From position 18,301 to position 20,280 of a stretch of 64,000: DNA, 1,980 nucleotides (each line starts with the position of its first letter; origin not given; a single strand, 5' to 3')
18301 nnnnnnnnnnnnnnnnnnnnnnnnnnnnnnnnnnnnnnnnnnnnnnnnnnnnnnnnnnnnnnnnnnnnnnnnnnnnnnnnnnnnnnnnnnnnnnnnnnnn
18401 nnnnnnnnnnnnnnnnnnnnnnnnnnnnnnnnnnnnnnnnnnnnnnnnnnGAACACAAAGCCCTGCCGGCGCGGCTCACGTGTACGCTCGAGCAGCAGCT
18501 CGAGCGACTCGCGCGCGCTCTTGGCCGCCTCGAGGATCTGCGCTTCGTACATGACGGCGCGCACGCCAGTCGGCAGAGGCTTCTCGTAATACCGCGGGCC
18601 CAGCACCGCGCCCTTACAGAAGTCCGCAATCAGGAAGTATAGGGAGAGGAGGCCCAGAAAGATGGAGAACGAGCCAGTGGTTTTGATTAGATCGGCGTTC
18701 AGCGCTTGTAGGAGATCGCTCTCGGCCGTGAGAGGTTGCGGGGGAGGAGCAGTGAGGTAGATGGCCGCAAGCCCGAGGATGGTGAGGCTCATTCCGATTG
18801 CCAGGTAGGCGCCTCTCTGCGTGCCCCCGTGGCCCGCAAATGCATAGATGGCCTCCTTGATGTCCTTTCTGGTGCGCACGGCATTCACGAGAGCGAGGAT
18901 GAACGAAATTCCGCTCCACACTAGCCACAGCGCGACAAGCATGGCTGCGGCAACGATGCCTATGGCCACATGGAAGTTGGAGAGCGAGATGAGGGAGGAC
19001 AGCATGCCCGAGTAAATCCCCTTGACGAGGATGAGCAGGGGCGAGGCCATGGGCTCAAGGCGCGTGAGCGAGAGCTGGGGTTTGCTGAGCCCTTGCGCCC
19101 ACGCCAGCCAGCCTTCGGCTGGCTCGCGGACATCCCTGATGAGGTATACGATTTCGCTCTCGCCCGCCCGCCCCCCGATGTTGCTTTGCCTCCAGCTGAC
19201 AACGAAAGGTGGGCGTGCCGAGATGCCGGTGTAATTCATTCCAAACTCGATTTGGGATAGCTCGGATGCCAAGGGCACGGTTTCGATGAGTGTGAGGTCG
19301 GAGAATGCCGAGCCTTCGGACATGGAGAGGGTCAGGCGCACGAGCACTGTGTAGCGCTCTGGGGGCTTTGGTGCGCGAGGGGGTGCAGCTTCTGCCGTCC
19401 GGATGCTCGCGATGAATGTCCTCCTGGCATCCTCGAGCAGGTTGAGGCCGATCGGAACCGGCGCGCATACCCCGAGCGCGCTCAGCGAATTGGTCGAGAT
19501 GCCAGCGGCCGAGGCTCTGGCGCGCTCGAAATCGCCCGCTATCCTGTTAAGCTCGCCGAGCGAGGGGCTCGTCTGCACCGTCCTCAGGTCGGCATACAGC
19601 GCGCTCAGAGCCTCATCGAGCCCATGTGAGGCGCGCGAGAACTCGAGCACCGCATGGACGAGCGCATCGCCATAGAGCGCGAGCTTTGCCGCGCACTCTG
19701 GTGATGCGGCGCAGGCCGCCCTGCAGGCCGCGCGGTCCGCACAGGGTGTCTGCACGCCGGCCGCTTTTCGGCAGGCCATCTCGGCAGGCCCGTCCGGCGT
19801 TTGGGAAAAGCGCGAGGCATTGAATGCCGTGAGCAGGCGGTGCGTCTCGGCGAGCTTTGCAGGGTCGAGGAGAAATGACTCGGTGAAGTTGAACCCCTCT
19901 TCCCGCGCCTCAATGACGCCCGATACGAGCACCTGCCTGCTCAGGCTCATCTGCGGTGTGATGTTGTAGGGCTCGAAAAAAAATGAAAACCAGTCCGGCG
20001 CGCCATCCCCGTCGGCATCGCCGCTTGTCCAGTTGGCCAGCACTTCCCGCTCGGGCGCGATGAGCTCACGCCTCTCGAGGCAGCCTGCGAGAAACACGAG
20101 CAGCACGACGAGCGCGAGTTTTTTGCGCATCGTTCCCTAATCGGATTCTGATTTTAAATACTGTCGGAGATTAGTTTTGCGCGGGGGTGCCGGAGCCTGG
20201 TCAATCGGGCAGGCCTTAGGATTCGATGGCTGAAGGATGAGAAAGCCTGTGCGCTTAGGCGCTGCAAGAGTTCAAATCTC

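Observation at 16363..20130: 1255-aa membrane-anchored coiled-coil protein ending in a Roadblock/LC7 domain, co-transcribed with a HEAT-repeat protein: unusual architecture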

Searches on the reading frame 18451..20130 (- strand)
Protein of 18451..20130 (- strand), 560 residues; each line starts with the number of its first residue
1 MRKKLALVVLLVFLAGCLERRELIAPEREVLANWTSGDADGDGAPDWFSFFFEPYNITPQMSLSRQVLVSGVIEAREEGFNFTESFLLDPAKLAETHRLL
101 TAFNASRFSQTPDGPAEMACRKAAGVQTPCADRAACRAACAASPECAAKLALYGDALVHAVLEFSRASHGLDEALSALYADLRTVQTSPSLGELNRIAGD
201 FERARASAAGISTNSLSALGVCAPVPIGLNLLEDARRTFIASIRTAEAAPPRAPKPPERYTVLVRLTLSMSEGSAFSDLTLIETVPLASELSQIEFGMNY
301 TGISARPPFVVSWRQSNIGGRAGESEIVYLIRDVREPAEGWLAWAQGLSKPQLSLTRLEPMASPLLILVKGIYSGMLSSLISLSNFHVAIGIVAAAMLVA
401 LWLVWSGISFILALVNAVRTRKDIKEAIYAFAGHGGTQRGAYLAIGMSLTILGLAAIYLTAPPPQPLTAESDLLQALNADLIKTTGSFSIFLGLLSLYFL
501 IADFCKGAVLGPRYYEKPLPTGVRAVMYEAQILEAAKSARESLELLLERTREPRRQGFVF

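Call 18: find_homologous_proteins(query=window:18451-20130:-, max_evalue=0.01)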
Query window:18451-20130:-: 8000 candidates shared short words with the query, none scored E <= 0.01.

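Call 32: search_protein_representatives(protein=window:18451-20130:-)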
Query: 560 residues. Proteins with E-value up to 0.001 (for the whole library): 70; up to 1e-10: 32; up to 1e-30: 10. The best 70 are listed.
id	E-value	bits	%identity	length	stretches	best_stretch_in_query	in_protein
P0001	0.0e+00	1222.0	100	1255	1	1-560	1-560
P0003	1.1e-87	311.5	33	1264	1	7-560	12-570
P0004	3.4e-57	210.9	29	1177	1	10-560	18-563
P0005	5.1e-44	167.5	25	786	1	6-529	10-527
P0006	3.5e-39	151.5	31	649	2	260-550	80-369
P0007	8.3e-37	143.7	28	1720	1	1-516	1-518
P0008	1.3e-35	139.8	25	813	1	6-520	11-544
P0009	5.8e-34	134.3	30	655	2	259-559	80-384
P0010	8.2e-34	133.8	30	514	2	272-550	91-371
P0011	3.4e-33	131.8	26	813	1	7-518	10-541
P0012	1.3e-27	113.3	26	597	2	265-521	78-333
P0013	2.9e-27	112.2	27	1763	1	6-540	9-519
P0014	4.5e-24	101.7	29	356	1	3-331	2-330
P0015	4.0e-23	98.5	25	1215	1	7-537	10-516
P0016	1.2e-22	96.9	24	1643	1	6-550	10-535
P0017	1.9e-21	93.0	24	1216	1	6-546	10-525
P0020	4.8e-20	88.4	22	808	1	9-517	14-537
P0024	1.7e-16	76.7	35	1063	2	387-549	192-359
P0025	8.3e-15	71.1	24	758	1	7-540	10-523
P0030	1.9e-12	63.3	19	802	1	6-513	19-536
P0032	7.7e-12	61.3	27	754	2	7-190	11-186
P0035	3.1e-10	56.0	29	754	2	4-173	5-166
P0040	4.6e-08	48.8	31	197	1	88-218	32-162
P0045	5.9e-07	45.2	30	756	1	6-200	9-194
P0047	1.2e-06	44.2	31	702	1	90-243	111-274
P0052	7.2e-06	41.6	35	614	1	101-225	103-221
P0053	8.0e-06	41.4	22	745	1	6-513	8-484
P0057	6.4e-05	38.4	30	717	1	90-218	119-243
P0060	2.0e-04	36.8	30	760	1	8-237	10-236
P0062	2.2e-04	36.7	36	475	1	97-233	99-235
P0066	3.8e-04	35.9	24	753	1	7-421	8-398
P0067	4.8e-04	35.6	34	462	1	80-217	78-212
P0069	5.1e-04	35.5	34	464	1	91-222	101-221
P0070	7.2e-04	35.0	32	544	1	95-280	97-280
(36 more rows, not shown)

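Call 39: list_cluster_members(proteins=[P0003, P0004, P0005, P0006, P0008, P0013, P0016, P0024, P0035, P0060])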
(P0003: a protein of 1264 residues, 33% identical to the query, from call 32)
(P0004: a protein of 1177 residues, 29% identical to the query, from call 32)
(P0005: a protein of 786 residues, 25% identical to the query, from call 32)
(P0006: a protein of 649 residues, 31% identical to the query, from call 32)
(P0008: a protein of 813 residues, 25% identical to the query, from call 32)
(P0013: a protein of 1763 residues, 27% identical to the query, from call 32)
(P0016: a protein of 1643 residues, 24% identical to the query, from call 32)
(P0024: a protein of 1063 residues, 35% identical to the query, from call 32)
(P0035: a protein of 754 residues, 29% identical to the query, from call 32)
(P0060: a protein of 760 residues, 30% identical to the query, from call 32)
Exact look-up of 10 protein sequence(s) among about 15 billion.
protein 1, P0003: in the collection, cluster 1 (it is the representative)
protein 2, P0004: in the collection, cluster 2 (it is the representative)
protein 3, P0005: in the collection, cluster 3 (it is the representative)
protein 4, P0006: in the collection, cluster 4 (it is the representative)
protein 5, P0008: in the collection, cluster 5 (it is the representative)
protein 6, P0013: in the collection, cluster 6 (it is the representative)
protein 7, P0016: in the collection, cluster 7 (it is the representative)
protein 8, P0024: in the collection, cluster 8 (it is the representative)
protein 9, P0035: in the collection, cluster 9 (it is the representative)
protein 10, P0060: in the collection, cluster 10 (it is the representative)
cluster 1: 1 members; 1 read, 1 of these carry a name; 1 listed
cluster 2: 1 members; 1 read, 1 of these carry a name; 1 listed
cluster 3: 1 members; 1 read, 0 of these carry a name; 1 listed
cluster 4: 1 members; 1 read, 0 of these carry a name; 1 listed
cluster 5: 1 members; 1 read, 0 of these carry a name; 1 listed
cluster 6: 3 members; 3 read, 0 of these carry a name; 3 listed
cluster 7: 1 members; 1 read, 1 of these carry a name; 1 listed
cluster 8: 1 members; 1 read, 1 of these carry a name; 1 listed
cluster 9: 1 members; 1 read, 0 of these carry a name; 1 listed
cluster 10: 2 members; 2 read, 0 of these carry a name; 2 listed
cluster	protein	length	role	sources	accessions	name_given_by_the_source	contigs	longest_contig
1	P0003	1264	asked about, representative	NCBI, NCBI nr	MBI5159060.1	roadblock/LC7 domain-containing protein [Candidatus Micrarchaeota archaeon]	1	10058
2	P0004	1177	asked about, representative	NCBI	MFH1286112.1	MAG: roadblock/LC7 domain-containing protein [Candidatus Micrarchaeota archaeon]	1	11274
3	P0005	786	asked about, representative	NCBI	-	-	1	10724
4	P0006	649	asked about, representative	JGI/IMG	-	-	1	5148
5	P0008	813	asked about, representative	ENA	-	-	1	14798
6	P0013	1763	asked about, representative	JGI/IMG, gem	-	-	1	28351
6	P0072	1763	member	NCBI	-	-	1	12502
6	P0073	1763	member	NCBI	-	-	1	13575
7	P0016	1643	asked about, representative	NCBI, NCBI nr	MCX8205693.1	MAG: roadblock/LC7 domain-containing protein [Candidatus Micrarchaeota archaeon] | roadblock/LC7 domain-containing protein [Candidatus Micrarchaeota archaeon]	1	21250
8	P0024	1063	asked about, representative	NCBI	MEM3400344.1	MAG: roadblock/LC7 domain-containing protein [Candidatus Micrarchaeia archaeon]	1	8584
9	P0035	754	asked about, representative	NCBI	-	-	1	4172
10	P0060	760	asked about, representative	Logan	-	-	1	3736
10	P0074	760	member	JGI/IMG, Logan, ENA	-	-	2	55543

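Call 46: find_encoding_contigs(protein=P0003, flank=10000, max_places=2)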
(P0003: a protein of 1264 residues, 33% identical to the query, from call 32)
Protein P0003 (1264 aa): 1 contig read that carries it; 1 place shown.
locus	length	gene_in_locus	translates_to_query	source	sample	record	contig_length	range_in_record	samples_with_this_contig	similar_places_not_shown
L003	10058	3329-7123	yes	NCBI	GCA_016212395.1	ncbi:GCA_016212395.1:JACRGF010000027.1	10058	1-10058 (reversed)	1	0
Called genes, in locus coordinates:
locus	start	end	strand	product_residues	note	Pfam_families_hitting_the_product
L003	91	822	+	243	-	PF01978:TrmB (weak)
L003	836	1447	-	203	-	-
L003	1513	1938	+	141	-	-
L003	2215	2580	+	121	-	PF03259:Robl_LC7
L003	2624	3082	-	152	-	-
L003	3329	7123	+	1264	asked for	PF03259:Robl_LC7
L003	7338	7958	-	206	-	PF12895:ANAPC3 (faint), PF13428:TPR_14 (faint), PF13432:TPR_16, PF13424:TPR_12 (weak), PF00515:TPR_1 (weak), PF07719:TPR_2 (weak), PF00515:TPR_1, PF07719:TPR_2 (weak), +5 more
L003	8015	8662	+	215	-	-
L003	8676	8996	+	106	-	-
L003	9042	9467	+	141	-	PF23924:DUF7263 (weak)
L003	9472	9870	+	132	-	-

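Call 47: find_encoding_contigs(protein=P0004, flank=10000, max_places=1)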
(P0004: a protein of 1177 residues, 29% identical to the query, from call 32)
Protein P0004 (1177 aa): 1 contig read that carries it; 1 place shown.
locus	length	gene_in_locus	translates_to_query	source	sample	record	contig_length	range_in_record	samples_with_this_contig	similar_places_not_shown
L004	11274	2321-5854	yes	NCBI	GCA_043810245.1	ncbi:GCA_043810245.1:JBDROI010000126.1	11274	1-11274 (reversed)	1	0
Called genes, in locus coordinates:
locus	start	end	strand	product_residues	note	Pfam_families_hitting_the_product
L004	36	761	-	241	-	PF03796:DnaB_C (weak), PF13481:AAA_25 (faint), PF06745:ATPase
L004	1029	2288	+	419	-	PF00152:tRNA-synt_2 (faint), PF13393:tRNA-synt_His, PF00587:tRNA-synt_2b (weak), PF03129:HGTP_anticodon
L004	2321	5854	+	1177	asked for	PF03259:Robl_LC7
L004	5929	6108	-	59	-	-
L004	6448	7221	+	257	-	-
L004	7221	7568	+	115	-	-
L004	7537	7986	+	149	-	-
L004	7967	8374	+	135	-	-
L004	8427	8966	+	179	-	PF03994:DUF350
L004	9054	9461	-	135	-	-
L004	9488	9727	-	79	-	PF04021:Class_IIIsignal (weak)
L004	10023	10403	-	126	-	PF01592:NifU_N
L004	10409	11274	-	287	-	PF00266:Aminotran_5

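Call 48: find_encoding_contigs(protein=P0013, flank=10000, max_places=1)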
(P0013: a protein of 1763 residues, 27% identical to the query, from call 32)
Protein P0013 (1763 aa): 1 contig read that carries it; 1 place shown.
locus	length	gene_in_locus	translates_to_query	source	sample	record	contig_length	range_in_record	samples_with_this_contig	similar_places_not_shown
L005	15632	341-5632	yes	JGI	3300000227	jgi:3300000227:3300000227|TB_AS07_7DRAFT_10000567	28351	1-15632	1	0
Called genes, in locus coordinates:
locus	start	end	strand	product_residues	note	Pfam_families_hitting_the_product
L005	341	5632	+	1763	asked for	PF25164:CoiA_N (faint), PF12773:DZR (faint), PF18912:DZR_2 (faint), PF03259:Robl_LC7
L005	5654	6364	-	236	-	PF01026:TatD_DNase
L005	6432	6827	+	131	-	-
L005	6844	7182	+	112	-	PF01282:Ribosomal_S24e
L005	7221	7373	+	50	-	PF01599:Ribosomal_S27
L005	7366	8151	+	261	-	PF02517:Rce1-like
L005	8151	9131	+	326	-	PF00814:TsaD, PF22521:HypF_C_2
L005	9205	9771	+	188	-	PF01066:CDP-OH_P_transf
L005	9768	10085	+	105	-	-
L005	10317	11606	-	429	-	PF02369:Big_1 (faint), PF13620:CarboxypepD_reg (faint)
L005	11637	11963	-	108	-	-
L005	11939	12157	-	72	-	-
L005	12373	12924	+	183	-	-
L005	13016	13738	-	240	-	PF03193:RsgA_GTPase, PF01926:MMR_HSR1, PF02421:FeoB_N (weak)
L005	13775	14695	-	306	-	PF08271:Zn_Ribbon_TF, PF00382:TFIIB, PF04545:Sigma70_r4 (faint), PF00382:TFIIB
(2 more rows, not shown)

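Call 49: find_encoding_contigs(protein=P0074, flank=10000, max_places=1)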
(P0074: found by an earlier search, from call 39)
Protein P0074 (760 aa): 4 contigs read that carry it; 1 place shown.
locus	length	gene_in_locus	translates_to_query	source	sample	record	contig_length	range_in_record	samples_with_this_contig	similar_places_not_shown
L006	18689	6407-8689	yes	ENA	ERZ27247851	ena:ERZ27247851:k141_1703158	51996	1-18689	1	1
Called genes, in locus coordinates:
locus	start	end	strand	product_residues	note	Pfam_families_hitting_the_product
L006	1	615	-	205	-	?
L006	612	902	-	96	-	-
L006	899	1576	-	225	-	PF00899:ThiF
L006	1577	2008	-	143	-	PF07885:Ion_trans_2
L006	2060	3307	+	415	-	PF00753:Lactamase_B (weak), PF23023:Anti-Pycsar_Apyc1 (weak), PF12706:Lactamase_B_2, PF10996:Beta-Casp, PF07521:RMMBL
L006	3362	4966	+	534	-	-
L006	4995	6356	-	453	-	PF01909:NTP_transf_2, PF09249:tRNA_NucTransf2, PF21133:CAA_C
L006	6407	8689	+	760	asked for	-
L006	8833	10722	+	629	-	PF02518:HATPase_c, PF00204:DNA_gyraseB, PF01751:Toprim, PF00986:DNA_gyraseB_C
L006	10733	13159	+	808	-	PF00521:DNA_topoisoIV, PF03989:DNA_gyraseA_C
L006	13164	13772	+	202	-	-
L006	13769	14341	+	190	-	-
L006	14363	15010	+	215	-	PF00156:Pribosyltran, PF14681:UPRTase (weak)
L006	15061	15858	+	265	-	-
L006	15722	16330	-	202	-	PF03692:CxxCxxCC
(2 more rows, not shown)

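Call 50: find_encoding_contigs(protein=P0016, flank=10000, max_places=1)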
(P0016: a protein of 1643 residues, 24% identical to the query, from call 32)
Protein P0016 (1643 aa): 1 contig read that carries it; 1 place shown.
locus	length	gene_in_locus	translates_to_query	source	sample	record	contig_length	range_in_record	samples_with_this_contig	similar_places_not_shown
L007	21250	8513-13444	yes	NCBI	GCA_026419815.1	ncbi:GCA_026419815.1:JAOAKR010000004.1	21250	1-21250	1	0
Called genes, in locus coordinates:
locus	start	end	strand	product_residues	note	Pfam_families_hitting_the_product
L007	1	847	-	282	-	PF02779:Transket_pyr, PF02780:Transketolase_C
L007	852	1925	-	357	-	PF00676:E1_dh, PF13292:DXP_synthase_N (weak)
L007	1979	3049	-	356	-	PF11805:DUF3326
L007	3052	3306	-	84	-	-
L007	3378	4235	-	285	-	PF04055:Radical_SAM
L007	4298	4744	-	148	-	-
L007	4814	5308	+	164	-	PF00383:dCMP_cyt_deam_1, PF14437:MafB19-deam, PF14439:Bd3614-deam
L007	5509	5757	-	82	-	PF00462:Glutaredoxin, PF13417:GST_N_3 (weak)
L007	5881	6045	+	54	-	PF00301:Rubredoxin, PF21349:RUBY_RBDX (faint)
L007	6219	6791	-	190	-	PF06559:DCD_N (weak), PF22769:DCD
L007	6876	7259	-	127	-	PF01842:ACT, PF13291:ACT_4 (faint), PF13840:ACT_7 (faint), PF19571:ACT_8, PF22190:TTHA0829-like_ACT (faint), PF22468:ACT_9 (faint), PF22629:ACT_AHAS_ss, PF01842:ACT (weak)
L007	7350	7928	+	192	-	-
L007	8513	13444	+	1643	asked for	PF03259:Robl_LC7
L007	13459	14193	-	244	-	PF01026:TatD_DNase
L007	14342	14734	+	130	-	PF21485:IF5A-like_N, PF08207:EFP_N (weak)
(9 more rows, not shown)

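Call 64: search_protein_families(library=pfam, proteins=[L003:8015-8662:+, L003:8676-8996:+, L003:9042-9467:+, L003:9472-9870:+, L004:6448-7221:+, L004:7221-7568:+, L004:7537-7986:+, L004:7967-8374:+, P0047, P0052], max_evalue=0.1)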
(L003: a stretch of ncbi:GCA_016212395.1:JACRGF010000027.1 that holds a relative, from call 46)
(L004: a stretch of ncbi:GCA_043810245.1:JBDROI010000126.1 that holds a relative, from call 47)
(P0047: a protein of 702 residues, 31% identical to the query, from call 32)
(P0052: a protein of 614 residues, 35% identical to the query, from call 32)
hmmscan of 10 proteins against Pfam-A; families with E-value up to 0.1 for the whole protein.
L003:8015-8662:+ (215 aa): 0 families

L003:8676-8996:+ (106 aa): 0 families

L003:9042-9467:+ (141 aa): 2 families
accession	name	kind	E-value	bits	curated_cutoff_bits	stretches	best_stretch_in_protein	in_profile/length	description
PF23924.1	DUF7263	-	9.6e-06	25.8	27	1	18-131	12-119/222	Family of unknown function (DUF7263)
PF14221.11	DUF4330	-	0.041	14.5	27.6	1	7-63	10-70/167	Domain of unknown function (DUF4330)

L003:9472-9870:+ (132 aa): 1 family
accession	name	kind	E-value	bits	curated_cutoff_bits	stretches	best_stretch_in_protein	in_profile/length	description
PF08744.15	NOZZLE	-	0.039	13.9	21.3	1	49-111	267-329/335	Plant transcription factor NOZZLE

L004:6448-7221:+ (257 aa): 0 families

L004:7221-7568:+ (115 aa): 1 family
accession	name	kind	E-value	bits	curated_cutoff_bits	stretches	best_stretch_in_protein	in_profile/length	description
PF04021.17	Class_IIIsignal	-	0.01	16.2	23.7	1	10-33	1-24/27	Class III signal peptide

L004:7537-7986:+ (149 aa): 0 families

L004:7967-8374:+ (135 aa): 1 family
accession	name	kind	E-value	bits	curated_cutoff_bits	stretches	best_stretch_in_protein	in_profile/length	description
PF03682.18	UPF0158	-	0.086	13.3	21.1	1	29-84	94-150/157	Uncharacterised protein family (UPF0158)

P0047 (702 aa): 2 families
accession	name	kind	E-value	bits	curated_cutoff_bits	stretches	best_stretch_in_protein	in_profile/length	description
PF10438.15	Cyc-maltodext_C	-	0.0097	16.4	22.2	0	376-412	26-62/76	Cyclo-malto-dextrinase C-terminal domain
PF13237.11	Fer4_10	-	0.059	13.8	25.5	0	247-262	12-22/53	4Fe-4S dicluster domain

P0052 (614 aa): 1 family
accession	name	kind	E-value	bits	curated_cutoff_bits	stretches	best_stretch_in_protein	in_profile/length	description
PF14219.11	DUF4328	-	0.058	13.4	27.2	0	575-612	6-43/166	Domain of unknown function (DUF4328)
